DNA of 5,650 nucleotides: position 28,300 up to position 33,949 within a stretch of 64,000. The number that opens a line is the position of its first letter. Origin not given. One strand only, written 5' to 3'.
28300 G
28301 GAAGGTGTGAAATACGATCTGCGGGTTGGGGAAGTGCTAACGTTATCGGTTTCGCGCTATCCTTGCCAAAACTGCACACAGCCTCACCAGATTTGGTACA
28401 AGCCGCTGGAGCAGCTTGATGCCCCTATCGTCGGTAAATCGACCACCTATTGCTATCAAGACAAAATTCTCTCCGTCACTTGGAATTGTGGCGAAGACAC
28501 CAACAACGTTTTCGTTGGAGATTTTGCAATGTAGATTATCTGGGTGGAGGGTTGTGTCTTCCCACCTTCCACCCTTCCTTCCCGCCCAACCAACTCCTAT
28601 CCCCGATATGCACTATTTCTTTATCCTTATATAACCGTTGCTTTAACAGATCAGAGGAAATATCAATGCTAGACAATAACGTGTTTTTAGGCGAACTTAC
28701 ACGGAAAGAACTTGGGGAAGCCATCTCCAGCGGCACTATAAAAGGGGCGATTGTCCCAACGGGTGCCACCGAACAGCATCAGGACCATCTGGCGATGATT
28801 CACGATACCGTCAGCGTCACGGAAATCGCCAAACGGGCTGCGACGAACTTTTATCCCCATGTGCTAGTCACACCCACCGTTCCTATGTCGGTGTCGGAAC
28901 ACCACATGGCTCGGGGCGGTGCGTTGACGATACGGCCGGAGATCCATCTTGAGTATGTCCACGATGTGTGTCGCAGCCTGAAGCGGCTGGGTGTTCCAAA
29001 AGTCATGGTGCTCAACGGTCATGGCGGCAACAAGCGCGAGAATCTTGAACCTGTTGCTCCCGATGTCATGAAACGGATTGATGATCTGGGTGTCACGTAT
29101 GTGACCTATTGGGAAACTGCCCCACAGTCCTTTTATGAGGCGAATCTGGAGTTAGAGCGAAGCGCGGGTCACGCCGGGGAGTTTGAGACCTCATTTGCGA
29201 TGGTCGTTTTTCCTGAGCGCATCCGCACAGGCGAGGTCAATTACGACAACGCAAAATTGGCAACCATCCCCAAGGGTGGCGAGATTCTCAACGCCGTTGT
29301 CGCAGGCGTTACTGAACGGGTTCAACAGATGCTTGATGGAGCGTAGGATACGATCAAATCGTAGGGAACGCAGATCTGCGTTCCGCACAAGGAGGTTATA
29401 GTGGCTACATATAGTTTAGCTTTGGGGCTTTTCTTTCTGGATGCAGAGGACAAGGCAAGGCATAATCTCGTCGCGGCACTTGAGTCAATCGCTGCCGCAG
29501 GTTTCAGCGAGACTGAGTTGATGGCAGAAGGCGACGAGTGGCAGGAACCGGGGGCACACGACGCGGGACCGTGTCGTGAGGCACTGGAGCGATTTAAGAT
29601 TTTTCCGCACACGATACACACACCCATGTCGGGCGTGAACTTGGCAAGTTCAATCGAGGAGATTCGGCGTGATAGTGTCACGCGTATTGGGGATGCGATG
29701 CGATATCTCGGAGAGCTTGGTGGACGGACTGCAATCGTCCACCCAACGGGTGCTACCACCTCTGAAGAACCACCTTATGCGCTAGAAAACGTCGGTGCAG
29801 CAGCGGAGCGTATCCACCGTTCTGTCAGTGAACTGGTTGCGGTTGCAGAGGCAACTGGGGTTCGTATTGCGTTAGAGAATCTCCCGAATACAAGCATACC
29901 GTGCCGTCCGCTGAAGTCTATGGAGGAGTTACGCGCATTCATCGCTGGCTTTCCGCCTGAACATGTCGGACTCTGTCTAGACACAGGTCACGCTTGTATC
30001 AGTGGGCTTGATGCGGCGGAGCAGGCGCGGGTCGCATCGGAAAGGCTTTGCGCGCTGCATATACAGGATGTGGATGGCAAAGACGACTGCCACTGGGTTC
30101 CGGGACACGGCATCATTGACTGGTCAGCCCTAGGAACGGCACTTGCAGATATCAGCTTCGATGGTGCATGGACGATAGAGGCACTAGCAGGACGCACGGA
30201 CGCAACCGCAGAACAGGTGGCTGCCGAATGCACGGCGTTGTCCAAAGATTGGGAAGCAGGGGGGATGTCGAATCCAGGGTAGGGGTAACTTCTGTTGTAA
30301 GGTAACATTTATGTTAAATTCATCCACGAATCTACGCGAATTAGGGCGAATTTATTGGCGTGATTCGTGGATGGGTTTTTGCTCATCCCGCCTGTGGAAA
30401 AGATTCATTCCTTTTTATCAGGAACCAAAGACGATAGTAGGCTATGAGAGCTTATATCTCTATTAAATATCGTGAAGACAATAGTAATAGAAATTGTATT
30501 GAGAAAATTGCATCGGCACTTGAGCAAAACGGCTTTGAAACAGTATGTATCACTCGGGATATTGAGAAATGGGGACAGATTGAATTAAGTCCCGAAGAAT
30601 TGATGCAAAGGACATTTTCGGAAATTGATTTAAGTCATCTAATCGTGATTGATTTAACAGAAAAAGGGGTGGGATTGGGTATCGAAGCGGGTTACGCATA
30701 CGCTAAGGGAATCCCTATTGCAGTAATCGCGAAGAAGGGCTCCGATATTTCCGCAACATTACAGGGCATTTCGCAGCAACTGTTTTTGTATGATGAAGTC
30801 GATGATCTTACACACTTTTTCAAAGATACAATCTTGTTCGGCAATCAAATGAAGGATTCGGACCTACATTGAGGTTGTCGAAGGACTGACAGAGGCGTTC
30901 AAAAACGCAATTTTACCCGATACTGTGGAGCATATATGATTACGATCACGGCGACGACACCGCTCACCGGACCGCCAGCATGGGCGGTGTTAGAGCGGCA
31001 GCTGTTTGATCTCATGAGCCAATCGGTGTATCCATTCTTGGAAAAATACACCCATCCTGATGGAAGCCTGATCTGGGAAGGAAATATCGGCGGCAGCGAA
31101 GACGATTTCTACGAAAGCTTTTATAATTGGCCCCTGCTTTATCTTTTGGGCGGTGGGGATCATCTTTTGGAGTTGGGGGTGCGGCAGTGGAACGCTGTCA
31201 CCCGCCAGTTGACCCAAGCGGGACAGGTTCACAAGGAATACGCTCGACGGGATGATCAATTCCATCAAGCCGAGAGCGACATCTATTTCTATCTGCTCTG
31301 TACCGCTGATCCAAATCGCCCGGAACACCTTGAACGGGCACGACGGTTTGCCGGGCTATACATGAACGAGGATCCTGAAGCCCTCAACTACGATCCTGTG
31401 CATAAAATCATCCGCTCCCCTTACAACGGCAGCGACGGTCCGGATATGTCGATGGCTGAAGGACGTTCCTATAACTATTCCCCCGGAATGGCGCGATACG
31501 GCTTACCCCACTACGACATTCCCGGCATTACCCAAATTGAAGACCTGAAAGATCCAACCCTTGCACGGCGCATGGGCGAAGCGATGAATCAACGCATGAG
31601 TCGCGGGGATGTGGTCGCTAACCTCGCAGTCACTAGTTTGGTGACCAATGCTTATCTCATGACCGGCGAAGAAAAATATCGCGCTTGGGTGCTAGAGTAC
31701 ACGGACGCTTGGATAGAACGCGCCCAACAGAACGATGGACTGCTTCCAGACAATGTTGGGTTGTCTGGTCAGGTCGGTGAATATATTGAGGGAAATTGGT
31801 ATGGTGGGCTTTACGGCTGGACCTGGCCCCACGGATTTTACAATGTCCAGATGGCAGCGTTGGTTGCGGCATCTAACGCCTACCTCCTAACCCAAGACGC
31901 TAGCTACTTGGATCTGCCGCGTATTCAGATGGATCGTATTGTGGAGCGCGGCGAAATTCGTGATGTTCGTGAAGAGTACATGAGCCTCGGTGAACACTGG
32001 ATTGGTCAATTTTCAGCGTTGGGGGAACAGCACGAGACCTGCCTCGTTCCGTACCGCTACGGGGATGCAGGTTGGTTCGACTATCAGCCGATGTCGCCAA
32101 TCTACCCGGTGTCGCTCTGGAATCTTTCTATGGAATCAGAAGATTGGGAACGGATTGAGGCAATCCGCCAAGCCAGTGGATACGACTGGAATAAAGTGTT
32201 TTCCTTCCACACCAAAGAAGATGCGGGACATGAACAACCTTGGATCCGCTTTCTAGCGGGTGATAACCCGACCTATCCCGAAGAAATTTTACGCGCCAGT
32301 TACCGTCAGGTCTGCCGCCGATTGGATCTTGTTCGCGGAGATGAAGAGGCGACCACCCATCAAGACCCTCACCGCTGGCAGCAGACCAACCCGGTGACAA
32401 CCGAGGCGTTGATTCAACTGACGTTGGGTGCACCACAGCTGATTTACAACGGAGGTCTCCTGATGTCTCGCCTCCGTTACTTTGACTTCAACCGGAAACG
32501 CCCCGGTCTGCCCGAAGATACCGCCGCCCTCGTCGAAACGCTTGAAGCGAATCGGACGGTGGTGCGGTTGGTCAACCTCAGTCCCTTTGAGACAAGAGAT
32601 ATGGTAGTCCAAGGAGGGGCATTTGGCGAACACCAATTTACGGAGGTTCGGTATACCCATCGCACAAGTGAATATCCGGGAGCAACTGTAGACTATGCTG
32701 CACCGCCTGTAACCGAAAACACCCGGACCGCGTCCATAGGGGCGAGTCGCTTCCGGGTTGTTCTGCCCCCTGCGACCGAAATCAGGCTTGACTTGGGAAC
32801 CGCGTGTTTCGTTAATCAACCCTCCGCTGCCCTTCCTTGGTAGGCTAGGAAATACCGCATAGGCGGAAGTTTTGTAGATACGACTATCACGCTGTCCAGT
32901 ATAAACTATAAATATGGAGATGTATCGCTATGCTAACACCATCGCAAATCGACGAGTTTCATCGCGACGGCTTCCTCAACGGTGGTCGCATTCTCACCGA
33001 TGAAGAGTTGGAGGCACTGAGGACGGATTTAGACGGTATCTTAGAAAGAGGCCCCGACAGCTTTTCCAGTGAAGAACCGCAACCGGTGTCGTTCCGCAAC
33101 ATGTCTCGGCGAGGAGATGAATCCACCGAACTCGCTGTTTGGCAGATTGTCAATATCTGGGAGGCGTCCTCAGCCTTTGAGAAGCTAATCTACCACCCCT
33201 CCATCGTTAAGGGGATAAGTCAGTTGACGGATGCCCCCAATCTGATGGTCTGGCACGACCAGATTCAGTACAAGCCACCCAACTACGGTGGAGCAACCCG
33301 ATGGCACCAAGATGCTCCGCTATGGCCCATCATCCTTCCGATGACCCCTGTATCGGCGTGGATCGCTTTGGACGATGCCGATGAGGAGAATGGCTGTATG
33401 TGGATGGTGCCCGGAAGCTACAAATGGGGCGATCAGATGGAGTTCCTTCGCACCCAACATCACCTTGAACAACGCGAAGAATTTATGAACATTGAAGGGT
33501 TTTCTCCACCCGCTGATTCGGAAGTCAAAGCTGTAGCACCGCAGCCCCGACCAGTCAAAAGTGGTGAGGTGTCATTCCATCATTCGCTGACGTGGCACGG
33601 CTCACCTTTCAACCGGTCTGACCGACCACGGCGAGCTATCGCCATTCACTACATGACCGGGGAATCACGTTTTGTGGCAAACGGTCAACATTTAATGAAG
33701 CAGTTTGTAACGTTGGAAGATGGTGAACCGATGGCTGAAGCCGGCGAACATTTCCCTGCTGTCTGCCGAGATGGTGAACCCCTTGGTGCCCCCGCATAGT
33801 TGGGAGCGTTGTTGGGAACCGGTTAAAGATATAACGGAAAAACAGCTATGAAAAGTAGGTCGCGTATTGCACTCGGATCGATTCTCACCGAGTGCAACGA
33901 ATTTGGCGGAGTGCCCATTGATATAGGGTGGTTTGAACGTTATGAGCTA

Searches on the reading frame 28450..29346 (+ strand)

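Call 51: search_protein_families(library=pfam, proteins=[window:28450-29346:+], max_evalue=0.001)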
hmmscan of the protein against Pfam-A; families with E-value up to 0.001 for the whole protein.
window:28450-29346:+ (298 aa): 1 family
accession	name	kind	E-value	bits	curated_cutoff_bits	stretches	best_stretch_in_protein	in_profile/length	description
PF02633.19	Creatininase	-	4.8e-40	137.9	31.3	1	82-269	2-189/238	Creatinine amidohydrolase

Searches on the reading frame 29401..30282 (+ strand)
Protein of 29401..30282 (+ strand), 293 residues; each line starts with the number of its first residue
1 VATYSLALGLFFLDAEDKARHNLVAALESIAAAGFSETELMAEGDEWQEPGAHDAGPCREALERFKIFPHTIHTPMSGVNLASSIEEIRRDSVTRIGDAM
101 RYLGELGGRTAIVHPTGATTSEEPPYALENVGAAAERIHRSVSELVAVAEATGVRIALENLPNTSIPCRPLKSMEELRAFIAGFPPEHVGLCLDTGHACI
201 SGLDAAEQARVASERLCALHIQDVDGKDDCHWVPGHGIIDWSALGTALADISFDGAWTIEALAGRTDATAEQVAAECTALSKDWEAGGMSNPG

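Call 51: search_protein_families(library=pfam, proteins=[window:29401-30282:+], max_evalue=0.001)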
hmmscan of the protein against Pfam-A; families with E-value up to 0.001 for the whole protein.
window:29401-30282:+ (293 aa): 1 family
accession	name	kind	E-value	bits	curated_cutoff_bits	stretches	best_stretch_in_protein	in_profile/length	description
PF01261.30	AP_endonuc_2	-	4.5e-39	135.1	31.1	1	28-268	2-234/249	Xylose isomerase-like TIM barrel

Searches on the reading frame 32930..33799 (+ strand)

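Call 51: search_protein_families(library=pfam, proteins=[window:32930-33799:+], max_evalue=0.001)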
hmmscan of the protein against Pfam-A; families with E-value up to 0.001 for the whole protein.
window:32930-33799:+ (289 aa): 1 family
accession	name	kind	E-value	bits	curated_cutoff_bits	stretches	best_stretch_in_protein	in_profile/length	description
PF05721.19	PhyH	-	3.5e-34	119.4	22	1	10-236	1-213/213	Phytanoyl-CoA dioxygenase (PhyH)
